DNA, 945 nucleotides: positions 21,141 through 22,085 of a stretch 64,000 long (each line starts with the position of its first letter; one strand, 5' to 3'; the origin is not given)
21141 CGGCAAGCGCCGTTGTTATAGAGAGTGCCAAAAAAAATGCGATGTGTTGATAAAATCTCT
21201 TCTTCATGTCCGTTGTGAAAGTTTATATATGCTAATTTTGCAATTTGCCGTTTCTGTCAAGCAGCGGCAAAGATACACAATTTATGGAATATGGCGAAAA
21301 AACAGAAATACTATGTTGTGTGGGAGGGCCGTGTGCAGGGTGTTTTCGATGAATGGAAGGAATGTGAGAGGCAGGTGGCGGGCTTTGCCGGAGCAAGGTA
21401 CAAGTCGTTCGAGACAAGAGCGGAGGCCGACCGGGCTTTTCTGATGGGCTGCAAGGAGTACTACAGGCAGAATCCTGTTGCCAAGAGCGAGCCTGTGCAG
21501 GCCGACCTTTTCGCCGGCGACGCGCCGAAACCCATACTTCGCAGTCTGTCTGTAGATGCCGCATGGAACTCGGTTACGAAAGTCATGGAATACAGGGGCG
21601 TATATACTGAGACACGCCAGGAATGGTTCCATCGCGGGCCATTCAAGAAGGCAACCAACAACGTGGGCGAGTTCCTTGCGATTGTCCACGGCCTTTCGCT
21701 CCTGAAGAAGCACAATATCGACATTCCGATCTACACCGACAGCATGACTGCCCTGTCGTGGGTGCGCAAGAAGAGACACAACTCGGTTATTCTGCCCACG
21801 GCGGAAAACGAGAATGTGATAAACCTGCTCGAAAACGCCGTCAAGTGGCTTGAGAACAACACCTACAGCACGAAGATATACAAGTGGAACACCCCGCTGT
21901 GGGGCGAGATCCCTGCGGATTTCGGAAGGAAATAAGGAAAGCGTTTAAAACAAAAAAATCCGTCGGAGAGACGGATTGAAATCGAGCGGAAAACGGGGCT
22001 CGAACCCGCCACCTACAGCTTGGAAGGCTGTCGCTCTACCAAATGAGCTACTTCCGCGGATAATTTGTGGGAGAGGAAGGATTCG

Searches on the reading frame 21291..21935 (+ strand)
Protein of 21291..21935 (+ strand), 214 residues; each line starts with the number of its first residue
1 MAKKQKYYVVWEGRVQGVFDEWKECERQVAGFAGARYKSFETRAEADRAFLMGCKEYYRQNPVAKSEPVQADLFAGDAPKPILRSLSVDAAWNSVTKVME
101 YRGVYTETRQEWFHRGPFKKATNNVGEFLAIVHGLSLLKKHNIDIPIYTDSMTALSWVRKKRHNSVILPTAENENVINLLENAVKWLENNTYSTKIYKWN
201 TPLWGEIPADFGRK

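Call 21: search_protein_families(library=pfam, proteins=[window:21291-21935:+])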
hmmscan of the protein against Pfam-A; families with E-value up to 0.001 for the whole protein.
window:21291-21935:+ (214 aa): 2 families
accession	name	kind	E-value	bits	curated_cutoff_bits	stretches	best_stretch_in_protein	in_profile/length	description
PF01693.22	Cauli_VI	-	2.9e-19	69.5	21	1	6-47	1-42/44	Ribonuclease H1 N-terminal domain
PF00075.30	RNase_H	-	6.4e-07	30.1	25.8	1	104-185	25-106/141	RNase H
